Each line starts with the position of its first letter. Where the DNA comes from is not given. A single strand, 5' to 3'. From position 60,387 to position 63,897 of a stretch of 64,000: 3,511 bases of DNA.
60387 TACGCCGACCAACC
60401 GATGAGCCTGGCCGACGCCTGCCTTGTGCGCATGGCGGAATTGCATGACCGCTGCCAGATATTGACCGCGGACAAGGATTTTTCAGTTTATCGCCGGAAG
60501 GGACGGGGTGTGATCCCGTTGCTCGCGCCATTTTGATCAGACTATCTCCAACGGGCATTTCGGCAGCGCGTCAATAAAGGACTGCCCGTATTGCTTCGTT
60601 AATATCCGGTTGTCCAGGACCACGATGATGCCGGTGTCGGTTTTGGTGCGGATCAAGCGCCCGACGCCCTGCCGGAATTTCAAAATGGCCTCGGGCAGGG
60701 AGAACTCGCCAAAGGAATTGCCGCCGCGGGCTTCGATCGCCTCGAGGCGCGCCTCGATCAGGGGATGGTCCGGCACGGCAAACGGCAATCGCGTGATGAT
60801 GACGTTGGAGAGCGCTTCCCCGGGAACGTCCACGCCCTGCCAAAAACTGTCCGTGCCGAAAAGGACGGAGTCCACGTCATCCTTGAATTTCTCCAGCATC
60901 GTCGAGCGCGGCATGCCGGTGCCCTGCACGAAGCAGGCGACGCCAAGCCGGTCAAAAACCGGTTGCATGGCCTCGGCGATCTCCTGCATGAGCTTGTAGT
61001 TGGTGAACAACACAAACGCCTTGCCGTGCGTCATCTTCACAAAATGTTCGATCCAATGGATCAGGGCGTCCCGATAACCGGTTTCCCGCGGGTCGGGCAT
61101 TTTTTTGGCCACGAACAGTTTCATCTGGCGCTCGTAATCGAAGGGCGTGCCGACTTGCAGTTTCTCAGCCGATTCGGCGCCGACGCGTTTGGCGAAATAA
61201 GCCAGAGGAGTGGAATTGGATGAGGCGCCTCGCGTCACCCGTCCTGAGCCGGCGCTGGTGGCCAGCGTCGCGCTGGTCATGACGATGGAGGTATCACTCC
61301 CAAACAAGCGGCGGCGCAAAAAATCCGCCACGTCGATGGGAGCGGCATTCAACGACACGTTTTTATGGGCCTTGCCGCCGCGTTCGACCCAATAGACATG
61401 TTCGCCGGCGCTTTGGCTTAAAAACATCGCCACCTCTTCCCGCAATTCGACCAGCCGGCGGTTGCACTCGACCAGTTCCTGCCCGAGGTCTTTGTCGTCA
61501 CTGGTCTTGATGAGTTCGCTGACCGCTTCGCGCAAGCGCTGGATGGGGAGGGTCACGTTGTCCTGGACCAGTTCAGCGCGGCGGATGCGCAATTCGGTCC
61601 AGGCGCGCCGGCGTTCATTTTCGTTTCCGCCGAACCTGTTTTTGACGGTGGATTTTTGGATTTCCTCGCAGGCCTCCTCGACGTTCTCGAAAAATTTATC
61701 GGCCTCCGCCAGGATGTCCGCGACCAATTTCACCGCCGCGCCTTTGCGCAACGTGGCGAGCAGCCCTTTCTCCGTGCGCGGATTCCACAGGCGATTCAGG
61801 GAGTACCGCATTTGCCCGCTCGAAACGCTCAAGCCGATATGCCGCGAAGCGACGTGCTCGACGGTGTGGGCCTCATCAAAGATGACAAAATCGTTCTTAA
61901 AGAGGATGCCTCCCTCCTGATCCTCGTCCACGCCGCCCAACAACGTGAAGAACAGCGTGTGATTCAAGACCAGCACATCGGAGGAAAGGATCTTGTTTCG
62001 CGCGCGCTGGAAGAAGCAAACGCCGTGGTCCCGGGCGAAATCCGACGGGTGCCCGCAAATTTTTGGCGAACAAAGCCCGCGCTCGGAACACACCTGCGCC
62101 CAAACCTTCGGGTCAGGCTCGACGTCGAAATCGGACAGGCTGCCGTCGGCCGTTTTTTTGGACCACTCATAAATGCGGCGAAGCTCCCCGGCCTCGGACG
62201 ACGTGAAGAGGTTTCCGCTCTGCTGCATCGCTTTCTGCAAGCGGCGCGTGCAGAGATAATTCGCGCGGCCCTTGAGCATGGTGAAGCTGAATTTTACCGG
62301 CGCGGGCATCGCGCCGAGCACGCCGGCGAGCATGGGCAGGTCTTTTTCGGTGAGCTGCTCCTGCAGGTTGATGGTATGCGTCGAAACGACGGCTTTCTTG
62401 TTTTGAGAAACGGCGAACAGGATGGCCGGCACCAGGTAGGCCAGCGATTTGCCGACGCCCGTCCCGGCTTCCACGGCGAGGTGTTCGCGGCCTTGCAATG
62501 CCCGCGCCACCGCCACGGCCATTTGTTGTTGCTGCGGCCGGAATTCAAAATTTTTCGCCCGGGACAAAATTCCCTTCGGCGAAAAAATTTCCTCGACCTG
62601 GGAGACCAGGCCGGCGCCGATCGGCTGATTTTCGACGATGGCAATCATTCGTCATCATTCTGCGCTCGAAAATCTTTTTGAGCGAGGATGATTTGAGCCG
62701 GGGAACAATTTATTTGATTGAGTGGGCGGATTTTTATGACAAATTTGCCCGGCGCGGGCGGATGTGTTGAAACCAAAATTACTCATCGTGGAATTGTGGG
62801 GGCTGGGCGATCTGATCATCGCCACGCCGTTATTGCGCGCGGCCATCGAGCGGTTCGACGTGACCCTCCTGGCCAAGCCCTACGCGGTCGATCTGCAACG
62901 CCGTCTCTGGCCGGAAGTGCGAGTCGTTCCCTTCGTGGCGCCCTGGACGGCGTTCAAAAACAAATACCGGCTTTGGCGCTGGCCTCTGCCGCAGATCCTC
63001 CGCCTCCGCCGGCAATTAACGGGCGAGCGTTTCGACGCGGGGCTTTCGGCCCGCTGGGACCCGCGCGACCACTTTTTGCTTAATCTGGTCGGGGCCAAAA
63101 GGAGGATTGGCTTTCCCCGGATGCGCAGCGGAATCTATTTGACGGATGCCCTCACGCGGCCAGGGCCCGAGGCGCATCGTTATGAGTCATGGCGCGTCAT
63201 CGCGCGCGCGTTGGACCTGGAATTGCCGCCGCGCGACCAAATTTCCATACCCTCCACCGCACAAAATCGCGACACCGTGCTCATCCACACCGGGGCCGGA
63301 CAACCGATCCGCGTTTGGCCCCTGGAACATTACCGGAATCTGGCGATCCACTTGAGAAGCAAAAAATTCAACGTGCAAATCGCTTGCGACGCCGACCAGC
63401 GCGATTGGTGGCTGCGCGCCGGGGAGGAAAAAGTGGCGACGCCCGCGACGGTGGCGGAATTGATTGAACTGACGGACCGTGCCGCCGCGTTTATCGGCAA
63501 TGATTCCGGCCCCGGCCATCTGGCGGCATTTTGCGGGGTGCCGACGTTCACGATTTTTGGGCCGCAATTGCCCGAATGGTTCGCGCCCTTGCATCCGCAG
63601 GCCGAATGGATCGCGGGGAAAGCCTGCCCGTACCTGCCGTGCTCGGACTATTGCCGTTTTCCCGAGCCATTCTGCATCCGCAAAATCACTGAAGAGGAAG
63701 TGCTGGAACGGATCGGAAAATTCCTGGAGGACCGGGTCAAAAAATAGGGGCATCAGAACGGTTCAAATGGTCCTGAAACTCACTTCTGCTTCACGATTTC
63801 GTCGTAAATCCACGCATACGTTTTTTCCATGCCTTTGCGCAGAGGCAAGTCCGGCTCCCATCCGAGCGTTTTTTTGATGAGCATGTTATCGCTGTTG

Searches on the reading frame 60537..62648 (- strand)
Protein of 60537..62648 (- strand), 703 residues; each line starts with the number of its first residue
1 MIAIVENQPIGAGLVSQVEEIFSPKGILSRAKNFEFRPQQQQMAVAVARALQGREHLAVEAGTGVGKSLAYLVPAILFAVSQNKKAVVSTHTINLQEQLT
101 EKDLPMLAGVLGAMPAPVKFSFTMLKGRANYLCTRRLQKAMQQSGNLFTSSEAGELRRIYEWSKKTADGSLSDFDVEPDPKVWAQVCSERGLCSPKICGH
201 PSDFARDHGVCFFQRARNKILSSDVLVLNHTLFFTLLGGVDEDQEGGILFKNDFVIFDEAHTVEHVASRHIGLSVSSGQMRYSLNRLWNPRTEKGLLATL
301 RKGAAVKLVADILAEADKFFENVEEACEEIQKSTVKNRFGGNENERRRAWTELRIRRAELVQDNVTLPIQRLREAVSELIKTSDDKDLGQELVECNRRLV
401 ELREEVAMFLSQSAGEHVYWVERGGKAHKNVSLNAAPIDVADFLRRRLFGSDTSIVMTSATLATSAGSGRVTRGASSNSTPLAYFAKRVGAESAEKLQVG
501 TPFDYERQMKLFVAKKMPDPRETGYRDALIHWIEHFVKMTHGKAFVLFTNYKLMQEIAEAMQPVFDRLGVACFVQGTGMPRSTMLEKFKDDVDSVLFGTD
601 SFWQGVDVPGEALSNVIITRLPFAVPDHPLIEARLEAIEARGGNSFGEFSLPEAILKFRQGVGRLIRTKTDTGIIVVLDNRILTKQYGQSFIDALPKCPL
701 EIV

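Call 13: search_protein_families(library=pfam, proteins=[window:60537-62648:-], max_evalue=0.001)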
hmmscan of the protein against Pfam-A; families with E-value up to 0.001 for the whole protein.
window:60537-62648:- (703 aa): 3 families
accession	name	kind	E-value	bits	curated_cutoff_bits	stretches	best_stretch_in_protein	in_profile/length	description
PF13307.12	Helicase_C_2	-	3.6e-46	157.7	25.3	1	533-697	1-169/170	Helicase C-terminal domain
PF00270.35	DEAD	-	5.6e-13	49.4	26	1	46-101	7-63/167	DEAD/DEAH box helicase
PF04851.21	ResIII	-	1.6e-06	28.6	22.5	1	34-101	2-71/164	Type III restriction enzyme, res subunit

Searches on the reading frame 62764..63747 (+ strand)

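Call 13: search_protein_families(library=pfam, proteins=[window:62764-63747:+], max_evalue=0.001)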
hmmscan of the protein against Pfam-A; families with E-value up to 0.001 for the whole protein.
window:62764-63747:+ (327 aa): 1 family
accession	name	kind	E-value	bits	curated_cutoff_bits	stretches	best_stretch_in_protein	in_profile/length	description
PF01075.23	Glyco_transf_9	-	2.7e-20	73.2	22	1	78-288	1-231/247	Glycosyltransferase family 9 (heptosyltransferase)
